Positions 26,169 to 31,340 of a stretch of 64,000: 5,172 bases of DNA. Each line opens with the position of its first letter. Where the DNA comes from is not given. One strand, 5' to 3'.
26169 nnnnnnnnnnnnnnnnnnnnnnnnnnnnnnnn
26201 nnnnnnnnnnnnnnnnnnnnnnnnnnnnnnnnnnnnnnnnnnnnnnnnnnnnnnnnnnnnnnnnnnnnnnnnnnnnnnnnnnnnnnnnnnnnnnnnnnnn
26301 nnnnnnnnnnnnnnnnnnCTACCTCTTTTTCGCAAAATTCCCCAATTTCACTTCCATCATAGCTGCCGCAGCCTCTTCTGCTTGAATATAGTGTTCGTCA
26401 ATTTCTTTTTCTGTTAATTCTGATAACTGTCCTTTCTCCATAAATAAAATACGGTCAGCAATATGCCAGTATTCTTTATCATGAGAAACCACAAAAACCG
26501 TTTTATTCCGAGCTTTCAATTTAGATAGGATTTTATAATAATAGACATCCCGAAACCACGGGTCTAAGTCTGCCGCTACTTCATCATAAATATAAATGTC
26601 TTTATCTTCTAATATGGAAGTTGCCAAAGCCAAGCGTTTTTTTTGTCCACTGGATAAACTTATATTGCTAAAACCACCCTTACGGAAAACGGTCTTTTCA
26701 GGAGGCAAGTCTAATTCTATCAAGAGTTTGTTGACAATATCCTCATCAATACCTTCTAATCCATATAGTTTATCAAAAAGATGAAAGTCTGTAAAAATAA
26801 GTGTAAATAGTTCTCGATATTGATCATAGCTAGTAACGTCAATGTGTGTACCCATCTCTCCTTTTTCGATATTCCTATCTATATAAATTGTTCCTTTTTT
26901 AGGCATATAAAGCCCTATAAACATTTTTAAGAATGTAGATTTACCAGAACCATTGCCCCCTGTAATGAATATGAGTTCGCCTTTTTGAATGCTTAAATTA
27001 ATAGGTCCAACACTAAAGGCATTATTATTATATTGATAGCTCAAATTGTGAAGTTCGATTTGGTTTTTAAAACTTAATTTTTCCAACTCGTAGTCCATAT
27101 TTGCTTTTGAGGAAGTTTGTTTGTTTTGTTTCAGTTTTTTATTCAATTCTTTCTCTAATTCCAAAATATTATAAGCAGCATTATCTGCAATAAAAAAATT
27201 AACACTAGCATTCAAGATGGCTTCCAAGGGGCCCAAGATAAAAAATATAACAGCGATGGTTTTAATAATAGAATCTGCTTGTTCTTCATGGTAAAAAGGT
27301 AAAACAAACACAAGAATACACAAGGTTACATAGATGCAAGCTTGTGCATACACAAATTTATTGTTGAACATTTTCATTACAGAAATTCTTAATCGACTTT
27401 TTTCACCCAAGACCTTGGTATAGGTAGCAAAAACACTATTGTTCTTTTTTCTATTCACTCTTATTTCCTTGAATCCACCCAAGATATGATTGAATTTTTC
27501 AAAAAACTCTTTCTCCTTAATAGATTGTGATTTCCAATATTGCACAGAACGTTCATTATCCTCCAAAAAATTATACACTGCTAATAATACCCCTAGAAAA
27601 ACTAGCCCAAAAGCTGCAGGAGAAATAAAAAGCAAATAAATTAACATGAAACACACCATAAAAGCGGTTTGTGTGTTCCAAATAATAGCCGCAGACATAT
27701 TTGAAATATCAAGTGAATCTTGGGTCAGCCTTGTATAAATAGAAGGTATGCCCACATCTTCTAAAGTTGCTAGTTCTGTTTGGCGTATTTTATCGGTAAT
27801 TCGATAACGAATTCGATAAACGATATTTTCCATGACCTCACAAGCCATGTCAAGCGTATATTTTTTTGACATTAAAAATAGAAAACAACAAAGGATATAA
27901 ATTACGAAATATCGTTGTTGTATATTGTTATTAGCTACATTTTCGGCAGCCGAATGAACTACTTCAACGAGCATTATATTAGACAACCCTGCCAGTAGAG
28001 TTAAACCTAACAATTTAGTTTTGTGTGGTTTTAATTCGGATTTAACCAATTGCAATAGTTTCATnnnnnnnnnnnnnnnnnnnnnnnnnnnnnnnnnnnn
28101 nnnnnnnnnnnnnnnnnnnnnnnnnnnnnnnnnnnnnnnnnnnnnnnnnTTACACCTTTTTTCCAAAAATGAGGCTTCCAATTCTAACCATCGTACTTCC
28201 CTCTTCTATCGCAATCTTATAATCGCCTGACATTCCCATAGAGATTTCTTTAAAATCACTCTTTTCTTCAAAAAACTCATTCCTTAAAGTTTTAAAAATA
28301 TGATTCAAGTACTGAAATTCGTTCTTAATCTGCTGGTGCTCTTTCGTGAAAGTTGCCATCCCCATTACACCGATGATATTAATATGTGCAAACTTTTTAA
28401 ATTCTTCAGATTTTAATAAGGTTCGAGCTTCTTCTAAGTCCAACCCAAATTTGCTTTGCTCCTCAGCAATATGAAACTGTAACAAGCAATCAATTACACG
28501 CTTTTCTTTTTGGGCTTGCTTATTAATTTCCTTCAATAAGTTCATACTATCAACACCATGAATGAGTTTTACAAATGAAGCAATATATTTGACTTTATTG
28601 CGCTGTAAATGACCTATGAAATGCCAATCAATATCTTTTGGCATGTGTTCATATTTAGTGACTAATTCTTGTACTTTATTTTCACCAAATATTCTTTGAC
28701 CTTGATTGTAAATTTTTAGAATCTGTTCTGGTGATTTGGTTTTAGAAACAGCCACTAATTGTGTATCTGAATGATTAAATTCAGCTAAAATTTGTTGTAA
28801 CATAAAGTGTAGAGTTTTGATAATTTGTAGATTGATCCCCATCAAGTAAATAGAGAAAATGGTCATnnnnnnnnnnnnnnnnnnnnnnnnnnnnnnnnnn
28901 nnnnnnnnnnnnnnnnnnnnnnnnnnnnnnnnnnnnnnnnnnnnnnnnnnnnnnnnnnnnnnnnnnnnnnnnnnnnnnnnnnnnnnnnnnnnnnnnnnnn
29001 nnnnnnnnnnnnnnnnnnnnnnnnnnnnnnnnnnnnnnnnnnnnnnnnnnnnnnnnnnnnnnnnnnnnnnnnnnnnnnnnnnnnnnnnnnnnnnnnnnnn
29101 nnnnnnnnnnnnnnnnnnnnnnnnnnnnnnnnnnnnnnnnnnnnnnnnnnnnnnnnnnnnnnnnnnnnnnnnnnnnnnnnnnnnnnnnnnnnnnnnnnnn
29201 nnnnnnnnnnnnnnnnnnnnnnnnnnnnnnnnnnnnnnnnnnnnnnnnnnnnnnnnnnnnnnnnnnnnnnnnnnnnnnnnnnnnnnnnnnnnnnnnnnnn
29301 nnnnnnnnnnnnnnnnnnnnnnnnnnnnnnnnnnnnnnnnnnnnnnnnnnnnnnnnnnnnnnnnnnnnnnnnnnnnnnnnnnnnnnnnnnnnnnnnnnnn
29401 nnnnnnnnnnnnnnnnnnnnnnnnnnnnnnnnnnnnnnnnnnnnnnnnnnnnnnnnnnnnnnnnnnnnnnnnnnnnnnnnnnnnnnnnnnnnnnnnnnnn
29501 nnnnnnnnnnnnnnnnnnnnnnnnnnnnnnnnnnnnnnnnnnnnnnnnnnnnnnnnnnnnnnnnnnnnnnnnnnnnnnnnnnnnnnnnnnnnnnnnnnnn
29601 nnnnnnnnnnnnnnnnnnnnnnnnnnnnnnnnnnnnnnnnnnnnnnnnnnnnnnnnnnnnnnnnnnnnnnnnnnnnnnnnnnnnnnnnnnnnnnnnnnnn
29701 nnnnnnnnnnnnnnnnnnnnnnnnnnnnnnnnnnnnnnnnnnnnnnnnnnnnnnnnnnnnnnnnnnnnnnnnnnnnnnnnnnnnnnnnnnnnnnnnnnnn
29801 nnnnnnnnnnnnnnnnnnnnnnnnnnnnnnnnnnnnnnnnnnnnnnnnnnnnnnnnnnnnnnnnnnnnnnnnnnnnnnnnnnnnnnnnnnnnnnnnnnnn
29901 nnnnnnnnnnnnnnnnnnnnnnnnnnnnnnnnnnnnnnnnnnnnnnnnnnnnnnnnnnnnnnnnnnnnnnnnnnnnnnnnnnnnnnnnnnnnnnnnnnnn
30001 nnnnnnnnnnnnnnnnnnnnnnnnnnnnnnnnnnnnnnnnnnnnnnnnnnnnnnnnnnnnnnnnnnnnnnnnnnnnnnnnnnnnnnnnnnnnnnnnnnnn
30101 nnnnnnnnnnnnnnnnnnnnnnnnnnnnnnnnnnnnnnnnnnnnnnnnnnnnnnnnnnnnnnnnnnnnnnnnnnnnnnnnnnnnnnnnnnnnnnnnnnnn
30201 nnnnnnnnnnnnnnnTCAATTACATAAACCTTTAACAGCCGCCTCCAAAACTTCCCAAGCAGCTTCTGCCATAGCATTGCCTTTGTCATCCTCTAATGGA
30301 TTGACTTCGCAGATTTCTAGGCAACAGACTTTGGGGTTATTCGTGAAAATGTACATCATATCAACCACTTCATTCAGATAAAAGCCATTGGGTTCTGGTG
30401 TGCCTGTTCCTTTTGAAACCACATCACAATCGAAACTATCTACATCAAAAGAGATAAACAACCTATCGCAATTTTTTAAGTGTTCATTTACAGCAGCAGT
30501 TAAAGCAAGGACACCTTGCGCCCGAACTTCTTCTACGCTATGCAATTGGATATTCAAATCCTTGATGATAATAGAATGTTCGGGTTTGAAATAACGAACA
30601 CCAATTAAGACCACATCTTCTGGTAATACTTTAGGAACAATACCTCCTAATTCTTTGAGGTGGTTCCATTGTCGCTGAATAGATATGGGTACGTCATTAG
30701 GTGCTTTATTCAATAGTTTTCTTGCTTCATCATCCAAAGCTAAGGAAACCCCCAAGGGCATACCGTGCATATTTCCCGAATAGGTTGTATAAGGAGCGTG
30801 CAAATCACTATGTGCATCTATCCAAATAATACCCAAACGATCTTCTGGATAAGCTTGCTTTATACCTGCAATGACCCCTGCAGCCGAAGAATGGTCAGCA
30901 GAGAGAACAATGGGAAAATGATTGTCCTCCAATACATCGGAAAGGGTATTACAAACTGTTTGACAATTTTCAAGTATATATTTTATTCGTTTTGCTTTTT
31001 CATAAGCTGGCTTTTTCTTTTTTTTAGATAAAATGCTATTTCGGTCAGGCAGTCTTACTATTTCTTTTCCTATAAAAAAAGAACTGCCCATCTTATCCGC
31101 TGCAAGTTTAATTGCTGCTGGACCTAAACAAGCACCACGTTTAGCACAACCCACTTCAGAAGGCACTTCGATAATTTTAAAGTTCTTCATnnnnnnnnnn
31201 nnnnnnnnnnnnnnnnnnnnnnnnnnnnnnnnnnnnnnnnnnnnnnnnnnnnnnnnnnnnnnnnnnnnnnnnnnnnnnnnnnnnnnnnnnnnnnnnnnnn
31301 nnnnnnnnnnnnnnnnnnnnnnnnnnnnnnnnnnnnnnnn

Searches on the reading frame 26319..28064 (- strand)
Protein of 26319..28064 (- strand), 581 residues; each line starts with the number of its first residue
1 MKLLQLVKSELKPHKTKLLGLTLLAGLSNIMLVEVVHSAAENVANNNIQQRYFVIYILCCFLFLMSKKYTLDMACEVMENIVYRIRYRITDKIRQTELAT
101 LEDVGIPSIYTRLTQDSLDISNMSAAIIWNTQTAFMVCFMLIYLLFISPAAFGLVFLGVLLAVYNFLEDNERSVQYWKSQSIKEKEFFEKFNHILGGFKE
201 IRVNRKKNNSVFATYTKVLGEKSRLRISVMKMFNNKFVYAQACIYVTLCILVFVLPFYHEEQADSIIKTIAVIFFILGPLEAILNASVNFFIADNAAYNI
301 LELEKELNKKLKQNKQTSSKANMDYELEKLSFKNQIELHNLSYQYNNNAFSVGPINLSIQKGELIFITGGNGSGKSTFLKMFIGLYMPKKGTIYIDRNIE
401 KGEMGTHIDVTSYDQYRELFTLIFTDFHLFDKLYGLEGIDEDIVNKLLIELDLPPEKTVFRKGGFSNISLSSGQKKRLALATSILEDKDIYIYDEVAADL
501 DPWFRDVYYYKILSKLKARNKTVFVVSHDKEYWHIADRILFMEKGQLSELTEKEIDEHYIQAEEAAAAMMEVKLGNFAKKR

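Call 34: search_protein_families(library=pfam, proteins=[window:26319-28064:-], max_evalue=0.0001)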
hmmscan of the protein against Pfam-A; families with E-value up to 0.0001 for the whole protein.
window:26319-28064:- (581 aa): 3 families
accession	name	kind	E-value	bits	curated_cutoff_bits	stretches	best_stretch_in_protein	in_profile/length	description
PF00005.33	ABC_tran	-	2.2e-23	83.8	25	1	354-496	3-135/137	ABC transporter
PF13304.12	AAA_21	-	1.1e-07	32.6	27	0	465-529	233-299/304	AAA domain, putative AbiEii toxin, Type IV TA system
PF02463.25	SMC_N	-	6.7e-06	26.1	40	0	459-542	126-211/220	RecF/RecN/SMC N terminal domain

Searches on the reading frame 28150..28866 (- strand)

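Call 34: search_protein_families(library=pfam, proteins=[window:28150-28866:-], max_evalue=0.0001)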
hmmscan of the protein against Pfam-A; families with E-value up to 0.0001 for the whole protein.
window:28150-28866:- (238 aa): 1 family
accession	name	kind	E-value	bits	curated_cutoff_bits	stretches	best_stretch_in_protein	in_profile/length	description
PF01168.26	Ala_racemase_N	-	1.6e-16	61.1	24.1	1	28-236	15-218/220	Alanine racemase, N-terminal domain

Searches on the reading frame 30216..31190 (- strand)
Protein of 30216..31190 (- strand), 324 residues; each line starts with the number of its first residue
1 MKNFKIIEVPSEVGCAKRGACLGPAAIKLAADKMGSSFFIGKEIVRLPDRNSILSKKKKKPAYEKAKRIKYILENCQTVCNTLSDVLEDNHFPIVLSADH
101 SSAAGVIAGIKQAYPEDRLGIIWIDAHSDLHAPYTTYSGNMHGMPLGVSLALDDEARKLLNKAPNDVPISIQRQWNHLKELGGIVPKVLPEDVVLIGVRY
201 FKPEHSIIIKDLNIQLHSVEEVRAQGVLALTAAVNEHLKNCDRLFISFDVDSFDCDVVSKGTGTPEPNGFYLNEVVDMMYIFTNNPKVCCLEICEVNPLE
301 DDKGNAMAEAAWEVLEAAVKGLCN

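Call 34: search_protein_families(library=pfam, proteins=[window:30216-31190:-], max_evalue=0.0001)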
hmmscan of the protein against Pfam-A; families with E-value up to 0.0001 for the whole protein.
window:30216-31190:- (324 aa): 1 family
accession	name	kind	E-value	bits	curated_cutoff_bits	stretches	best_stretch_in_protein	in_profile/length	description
PF00491.26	Arginase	-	3.8e-48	164.8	22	1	4-317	3-276/280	Arginase family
